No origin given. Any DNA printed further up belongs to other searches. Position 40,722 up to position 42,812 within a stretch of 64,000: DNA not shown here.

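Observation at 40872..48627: A carrier-protein aminoacylation cassette (SerRS-like aa:CP ligase, ACP, acyl-CoA dehydrogenase, DUF1839) sits inside an EPS locus next to exosortase-type alpha/beta hydrolases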

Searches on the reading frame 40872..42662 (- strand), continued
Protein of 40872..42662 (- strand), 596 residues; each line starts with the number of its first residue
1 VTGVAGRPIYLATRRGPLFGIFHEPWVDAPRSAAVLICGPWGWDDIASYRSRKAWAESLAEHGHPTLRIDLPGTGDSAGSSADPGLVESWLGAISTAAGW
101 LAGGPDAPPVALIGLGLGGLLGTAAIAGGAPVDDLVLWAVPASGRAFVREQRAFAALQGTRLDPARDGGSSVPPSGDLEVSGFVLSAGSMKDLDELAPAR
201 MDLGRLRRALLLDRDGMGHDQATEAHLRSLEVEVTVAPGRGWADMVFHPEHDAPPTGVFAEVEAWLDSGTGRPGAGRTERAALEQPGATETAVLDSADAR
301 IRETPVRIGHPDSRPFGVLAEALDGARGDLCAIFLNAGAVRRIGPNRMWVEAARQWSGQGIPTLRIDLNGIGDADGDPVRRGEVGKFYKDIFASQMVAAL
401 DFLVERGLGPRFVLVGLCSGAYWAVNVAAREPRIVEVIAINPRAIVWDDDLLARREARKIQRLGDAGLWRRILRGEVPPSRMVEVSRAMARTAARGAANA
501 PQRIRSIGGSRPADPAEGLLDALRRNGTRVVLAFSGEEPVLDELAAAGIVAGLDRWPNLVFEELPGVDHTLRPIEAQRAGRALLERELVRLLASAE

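Call 36: find_encoding_contigs(protein=P0220, flank=10000, max_places=2)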
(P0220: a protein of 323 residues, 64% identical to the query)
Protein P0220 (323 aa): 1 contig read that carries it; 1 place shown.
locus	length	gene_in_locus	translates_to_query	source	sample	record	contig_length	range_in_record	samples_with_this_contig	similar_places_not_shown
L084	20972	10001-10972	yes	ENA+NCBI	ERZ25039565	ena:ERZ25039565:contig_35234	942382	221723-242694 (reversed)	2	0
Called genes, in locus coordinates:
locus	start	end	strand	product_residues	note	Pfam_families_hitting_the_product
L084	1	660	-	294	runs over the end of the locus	PF00924:MS_channel_2nd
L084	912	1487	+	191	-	-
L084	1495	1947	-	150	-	-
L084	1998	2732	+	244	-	PF02535:Zip (faint)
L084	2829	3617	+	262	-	PF00520:Ion_trans, PF07885:Ion_trans_2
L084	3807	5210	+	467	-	PF19295:SufBD_N, PF01458:SUFBD_core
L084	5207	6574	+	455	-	PF01458:SUFBD_core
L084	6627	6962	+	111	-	PF00355:Rieske, PF13806:Rieske_2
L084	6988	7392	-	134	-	PF01648:ACPS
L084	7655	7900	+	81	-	PF00550:PP-binding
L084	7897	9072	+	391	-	PF02771:Acyl-CoA_dh_N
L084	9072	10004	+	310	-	-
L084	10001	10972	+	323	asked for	PF08893:DUF1839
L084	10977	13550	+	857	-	PF22666:Glyco_hydro_2_N2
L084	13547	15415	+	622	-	PF00561:Abhydrolase_1 (weak), PF12697:Abhydrolase_6 (faint), PF12146:Hydrolase_4 (weak)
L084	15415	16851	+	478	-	PF11794:HpaB_N, PF03241:HpaB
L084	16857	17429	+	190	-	PF01613:Flavin_Reduct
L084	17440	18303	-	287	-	PF01266:DAO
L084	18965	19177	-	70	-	-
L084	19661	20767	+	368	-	PF01988:VIT1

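Call 37: find_encoding_contigs(protein=P0207, flank=10000, max_places=2)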
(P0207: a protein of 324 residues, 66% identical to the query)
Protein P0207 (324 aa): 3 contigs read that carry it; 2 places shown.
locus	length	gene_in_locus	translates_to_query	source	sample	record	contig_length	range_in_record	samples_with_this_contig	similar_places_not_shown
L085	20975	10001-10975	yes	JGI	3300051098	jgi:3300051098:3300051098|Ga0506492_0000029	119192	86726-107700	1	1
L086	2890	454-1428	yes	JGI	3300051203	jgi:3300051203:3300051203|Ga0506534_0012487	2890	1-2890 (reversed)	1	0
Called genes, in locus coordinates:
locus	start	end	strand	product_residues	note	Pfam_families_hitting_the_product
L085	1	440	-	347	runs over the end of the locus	PF07478:Dala_Dala_lig_C (weak)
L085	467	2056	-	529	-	PF09043:Lys-AminoMut_A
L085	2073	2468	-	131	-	PF00072:Response_reg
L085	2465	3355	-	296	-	PF00512:HisKA, PF02518:HATPase_c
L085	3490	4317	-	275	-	PF04951:Peptidase_M55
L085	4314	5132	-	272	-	PF02597:ThiS, PF02391:MoaE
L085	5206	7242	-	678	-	PF13727:CoA_binding_3, PF04321:RmlD_sub_bind, PF01073:3Beta_HSD, PF01370:Epimerase, PF02719:Polysacc_synt_2, PF16363:GDP_Man_Dehyd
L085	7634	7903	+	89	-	PF00550:PP-binding (weak)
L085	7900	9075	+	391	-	PF02771:Acyl-CoA_dh_N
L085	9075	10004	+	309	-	-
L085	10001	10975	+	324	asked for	PF08893:DUF1839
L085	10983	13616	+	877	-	PF22666:Glyco_hydro_2_N2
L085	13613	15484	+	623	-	PF00561:Abhydrolase_1 (weak), PF12146:Hydrolase_4 (weak)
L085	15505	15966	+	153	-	PF01648:ACPS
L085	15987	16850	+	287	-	PF13489:Methyltransf_23, PF13847:Methyltransf_31, PF08241:Methyltransf_11, PF08242:Methyltransf_12, PF13649:Methyltransf_25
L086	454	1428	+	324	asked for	PF08893:DUF1839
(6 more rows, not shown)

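Call 38: search_dna_similar(query=L002:6407-7381:+, collection=plasmids, mode=protein, max_rows=40, rows=spread)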
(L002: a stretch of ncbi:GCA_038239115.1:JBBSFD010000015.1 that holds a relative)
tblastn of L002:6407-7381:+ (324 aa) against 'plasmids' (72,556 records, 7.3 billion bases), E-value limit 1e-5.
Records with a match: 65; places in all: 71; records where one place covers at least 80% of the query: 64.
Best place of each record, by identity: <60% 65.
By first word of the organism name: Rhizobium 18; Azospirillum 11; Burkholderia 10; Mycetohabitans 9; Caballeronia 7; Cupriavidus 4; Shinella 3; Methylobacterium 2; Phyllobacterium 1.
By predicted mobility (MOB-suite, as given by PLSDB): non-mobilizable 44; conjugative 14; mobilizable 7.
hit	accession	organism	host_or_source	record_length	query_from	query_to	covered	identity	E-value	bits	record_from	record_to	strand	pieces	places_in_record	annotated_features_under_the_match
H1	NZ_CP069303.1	Shinella sp. PSBB067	monoisolate,Minnesota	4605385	8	324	98%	38.1%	2e-52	192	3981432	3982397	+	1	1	none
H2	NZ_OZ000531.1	Shinella sp. WSC3-e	-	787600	8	324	98%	37.7%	2e-50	186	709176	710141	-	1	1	DUF1839 family protein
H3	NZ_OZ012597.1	Shinella sp. WSD5-1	-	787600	8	324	98%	37.7%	2e-50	186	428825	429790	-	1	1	DUF1839 family protein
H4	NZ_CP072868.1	Rhizobium sp. NLR16a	lentil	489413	5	323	98%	37.2%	8e-52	191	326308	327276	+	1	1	DUF1839 family protein | amino acid--[acyl-carrier-protein] ligase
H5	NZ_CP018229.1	Rhizobium leguminosarum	Vavilovia formosa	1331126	7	319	97%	37.8%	1e-51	190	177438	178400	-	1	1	record has no annotation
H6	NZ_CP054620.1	Azospirillum oryzae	cell culture,soil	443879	13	319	95%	38.5%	7e-47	176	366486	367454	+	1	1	DUF1839 family protein | amino acid--[acyl-carrier-protein] ligase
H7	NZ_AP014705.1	Methylobacterium aquaticum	-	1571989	6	320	97%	37.1%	3e-46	174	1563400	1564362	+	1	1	none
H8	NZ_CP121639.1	Rhizobium leguminosarum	Trifolium ambiguum,cell culture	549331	7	319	97%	37.2%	4e-50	186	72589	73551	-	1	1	DUF1839 family protein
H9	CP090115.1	Rhizobium leguminosarum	Trifolium ambiguum,Cell culture,Plant ...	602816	7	319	97%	37.2%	4e-50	186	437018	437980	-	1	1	DUF1839 family protein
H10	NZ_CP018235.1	Rhizobium leguminosarum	Vavilovia formosa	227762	7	319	97%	37.0%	6e-50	185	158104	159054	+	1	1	DUF1839 family protein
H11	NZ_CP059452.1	Azospirillum brasilense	Prokaryotes,soil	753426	22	324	94%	38.1%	3e-44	169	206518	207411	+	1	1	DUF1839 family protein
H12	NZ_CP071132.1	Caballeronia sp. M1242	Homo sapiens,ETA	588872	22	319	92%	38.2%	4e-48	180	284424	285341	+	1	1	DUF1839 family protein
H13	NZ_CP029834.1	Azospirillum ramasamyi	single cell,Cow dung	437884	16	319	94%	37.0%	3e-44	169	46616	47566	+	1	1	DUF1839 family protein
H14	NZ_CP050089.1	Rhizobium leguminosarum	Trifolium pratense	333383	7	303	92%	37.9%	2e-50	186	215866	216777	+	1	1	DUF1839 family protein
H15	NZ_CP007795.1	Azospirillum argentinense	Triticum aestivum L.,Root,wheat ...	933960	22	319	92%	37.4%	3e-43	165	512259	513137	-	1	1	DUF1839 family protein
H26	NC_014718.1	Mycetohabitans rhizoxinica HKI 454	-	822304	15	324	96%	34.8%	5e-44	168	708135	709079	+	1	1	DUF1839 family protein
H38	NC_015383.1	Burkholderia gladioli BSR3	-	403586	19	295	85%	33.8%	6e-39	153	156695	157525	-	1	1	DUF1839 family protein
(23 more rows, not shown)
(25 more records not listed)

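Call 39: get_annotated_region(hit=H4, flank=12000)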
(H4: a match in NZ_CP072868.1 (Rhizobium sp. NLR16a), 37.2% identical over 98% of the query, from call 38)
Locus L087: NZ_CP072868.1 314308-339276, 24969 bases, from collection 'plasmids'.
description: Rhizobium sp. NLR16a plasmid p3, complete sequence
organism: Rhizobium sp. NLR16a (NCBI taxid 2731112)
taxonomy: Bacteria; Pseudomonadota; Alphaproteobacteria; Hyphomicrobiales; Rhizobiaceae; Rhizobium; Rhizobium sp. NLR16a
host: -; source: lentil; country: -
typing (MOB-suite, as given by PLSDB): non-mobilizable
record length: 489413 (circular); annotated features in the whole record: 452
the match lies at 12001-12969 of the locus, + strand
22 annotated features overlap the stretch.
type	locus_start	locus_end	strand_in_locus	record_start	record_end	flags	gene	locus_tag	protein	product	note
CDS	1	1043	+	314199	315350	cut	nagA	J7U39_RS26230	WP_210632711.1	N-acetylglucosamine-6-phosphate deacetylase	GO:0006040 - amino sugar metabolic process [Evidence IEA]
CDS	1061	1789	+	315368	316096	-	-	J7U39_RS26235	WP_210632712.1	SIS domain-containing protein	-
CDS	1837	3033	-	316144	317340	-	-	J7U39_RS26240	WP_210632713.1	FAD-dependent oxidoreductase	-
CDS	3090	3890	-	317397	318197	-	-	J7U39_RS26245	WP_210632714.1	amino acid ABC transporter ATP-binding protein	-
CDS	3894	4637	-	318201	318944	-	-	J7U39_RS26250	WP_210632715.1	amino acid ABC transporter permease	GO:0006865 - amino acid transport [Evidence IEA]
CDS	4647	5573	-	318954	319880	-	-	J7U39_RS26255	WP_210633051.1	transporter substrate-binding domain-containing protein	-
CDS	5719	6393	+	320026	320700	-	-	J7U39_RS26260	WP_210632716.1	GntR family transcriptional regulator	-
CDS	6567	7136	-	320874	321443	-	efp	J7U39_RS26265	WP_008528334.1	elongation factor P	GO:0006414 - translational elongation [Evidence IEA]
CDS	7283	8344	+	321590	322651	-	epmA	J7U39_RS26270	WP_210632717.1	EF-P lysine aminoacylase EpmA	GO:0006430 - lysyl-tRNA aminoacylation [Evidence IEA]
CDS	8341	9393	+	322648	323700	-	-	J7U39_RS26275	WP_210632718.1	lysine-2,3-aminomutase-like protein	-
CDS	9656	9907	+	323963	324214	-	-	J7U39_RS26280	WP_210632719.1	acyl carrier protein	-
CDS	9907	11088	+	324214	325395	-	-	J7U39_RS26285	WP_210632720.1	acyl-CoA dehydrogenase family protein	-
CDS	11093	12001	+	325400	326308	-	-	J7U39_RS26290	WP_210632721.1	amino acid--[acyl-carrier-protein] ligase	-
CDS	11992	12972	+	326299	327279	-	-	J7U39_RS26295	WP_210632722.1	DUF1839 family protein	-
CDS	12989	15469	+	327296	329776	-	-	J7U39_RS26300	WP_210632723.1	glycoside hydrolase family 2 protein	-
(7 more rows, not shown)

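Call 40: get_annotated_region(hit=H26, flank=12000)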
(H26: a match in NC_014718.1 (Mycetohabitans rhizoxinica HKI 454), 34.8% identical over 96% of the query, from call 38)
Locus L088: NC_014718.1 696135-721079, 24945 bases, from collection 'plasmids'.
description: Mycetohabitans rhizoxinica HKI 454 plasmid pBRH01, complete sequence
organism: Mycetohabitans rhizoxinica HKI 454 (NCBI taxid 882378)
taxonomy: Bacteria; Pseudomonadota; Betaproteobacteria; Burkholderiales; Burkholderiaceae; Mycetohabitans; Mycetohabitans rhizoxinica; Mycetohabitans rhizoxinica HKI 454
host: -; source: -; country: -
typing (MOB-suite, as given by PLSDB): non-mobilizable
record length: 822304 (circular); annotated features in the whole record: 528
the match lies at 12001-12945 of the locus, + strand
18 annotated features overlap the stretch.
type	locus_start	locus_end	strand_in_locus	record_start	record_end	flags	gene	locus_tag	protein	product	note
CDS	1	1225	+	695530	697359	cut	-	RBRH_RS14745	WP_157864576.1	undecaprenyl-phosphate-4-amino-L-arabinose-- lipid A 4-amino-L-arabinosyltransferase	-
CDS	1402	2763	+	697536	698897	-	-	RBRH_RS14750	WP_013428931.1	F-box protein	-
CDS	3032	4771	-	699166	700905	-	-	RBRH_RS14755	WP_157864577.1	acetoin dehydrogenase E1 component beta-subunit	-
CDS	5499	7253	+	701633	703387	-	-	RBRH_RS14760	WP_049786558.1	hydrogenase maturation protein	-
CDS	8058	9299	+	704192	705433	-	-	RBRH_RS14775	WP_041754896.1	acyltransferase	-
CDS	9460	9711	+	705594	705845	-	-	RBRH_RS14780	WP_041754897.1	acyl carrier protein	-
CDS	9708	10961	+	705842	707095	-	-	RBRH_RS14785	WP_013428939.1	acyl-CoA dehydrogenase family protein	-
CDS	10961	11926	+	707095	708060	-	-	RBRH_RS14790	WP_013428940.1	amino acid--[acyl-carrier-protein] ligase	-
CDS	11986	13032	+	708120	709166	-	-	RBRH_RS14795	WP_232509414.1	DUF1839 family protein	-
CDS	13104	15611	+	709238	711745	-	-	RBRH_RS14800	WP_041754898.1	beta-mannosidase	-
CDS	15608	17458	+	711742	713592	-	-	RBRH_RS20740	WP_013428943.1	alpha/beta hydrolase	-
CDS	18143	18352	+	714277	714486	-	-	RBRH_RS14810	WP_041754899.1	hypothetical protein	-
CDS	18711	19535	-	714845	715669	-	-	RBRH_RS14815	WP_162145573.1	helix-turn-helix domain-containing protein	GO:0006355 - regulation of DNA-templated transcription [Evidence IEA]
CDS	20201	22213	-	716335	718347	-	-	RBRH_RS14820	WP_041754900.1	LTA synthase family protein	-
CDS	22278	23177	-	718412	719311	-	-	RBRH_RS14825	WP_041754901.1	EAL domain-containing protein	-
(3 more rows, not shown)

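Call 45: search_solved_structures(query=L002:4311-5480:+, max_evalue=0.00001, show_alignments=2)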
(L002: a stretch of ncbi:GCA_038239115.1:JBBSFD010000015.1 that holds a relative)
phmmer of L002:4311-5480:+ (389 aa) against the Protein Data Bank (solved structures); distinct sequences matched with E-value up to 0.00001: 31.
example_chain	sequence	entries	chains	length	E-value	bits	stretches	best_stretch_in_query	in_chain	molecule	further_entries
8i4p_A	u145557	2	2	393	5.7e-12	48.6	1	7-134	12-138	Acyl-CoA dehydrogenase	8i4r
7w0j_A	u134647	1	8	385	6e-12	48.6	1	7-134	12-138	Acyl-CoA dehydrogenase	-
5z8t_A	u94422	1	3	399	1.1e-11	47.7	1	23-363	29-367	Acyl-CoA dehydrogenase type 2 domain protein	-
5gj7_A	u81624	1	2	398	1.1e-11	47.7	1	23-363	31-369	Acyl-CoA dehydrogenase type 2 domain protein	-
4m9a_A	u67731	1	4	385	2.9e-11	46.3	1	9-364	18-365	Acyl-CoA dehydrogenase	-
7p98_A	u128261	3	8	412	1e-10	44.5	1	10-370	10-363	Short-chain acyl-CoA dehydrogenase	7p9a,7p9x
3m9v_A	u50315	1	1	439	7.9e-10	41.6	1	26-368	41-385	FAD-dependent oxidoreductase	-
4kcf_A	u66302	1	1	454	9.1e-10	41.4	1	26-368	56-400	FAD-dependent oxidoreductase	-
4kto_A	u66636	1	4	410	3.2e-09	39.6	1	9-224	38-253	isovaleryl-CoA dehydrogenase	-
3pfd_A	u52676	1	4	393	7.5e-09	38.4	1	10-365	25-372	Acyl-CoA dehydrogenase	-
4n5f_A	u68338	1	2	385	1.8e-08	37.1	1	12-364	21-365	Putative acyl-CoA dehydrogenase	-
2vig_A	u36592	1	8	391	2.4e-08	36.7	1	8-364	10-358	SHORT-CHAIN SPECIFIC ACYL-COA DEHYDROGENASE,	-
7y0a_A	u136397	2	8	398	2.7e-08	36.5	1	8-364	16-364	Short-chain specific acyl-CoA dehydrogenase, mitochondrial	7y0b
8sgs_A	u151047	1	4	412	3.1e-08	36.3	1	8-364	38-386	Short-chain specific acyl-CoA dehydrogenase, mitochondrial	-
1ws9_A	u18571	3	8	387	3.3e-08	36.2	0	12-134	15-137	acyl-CoA dehydrogenase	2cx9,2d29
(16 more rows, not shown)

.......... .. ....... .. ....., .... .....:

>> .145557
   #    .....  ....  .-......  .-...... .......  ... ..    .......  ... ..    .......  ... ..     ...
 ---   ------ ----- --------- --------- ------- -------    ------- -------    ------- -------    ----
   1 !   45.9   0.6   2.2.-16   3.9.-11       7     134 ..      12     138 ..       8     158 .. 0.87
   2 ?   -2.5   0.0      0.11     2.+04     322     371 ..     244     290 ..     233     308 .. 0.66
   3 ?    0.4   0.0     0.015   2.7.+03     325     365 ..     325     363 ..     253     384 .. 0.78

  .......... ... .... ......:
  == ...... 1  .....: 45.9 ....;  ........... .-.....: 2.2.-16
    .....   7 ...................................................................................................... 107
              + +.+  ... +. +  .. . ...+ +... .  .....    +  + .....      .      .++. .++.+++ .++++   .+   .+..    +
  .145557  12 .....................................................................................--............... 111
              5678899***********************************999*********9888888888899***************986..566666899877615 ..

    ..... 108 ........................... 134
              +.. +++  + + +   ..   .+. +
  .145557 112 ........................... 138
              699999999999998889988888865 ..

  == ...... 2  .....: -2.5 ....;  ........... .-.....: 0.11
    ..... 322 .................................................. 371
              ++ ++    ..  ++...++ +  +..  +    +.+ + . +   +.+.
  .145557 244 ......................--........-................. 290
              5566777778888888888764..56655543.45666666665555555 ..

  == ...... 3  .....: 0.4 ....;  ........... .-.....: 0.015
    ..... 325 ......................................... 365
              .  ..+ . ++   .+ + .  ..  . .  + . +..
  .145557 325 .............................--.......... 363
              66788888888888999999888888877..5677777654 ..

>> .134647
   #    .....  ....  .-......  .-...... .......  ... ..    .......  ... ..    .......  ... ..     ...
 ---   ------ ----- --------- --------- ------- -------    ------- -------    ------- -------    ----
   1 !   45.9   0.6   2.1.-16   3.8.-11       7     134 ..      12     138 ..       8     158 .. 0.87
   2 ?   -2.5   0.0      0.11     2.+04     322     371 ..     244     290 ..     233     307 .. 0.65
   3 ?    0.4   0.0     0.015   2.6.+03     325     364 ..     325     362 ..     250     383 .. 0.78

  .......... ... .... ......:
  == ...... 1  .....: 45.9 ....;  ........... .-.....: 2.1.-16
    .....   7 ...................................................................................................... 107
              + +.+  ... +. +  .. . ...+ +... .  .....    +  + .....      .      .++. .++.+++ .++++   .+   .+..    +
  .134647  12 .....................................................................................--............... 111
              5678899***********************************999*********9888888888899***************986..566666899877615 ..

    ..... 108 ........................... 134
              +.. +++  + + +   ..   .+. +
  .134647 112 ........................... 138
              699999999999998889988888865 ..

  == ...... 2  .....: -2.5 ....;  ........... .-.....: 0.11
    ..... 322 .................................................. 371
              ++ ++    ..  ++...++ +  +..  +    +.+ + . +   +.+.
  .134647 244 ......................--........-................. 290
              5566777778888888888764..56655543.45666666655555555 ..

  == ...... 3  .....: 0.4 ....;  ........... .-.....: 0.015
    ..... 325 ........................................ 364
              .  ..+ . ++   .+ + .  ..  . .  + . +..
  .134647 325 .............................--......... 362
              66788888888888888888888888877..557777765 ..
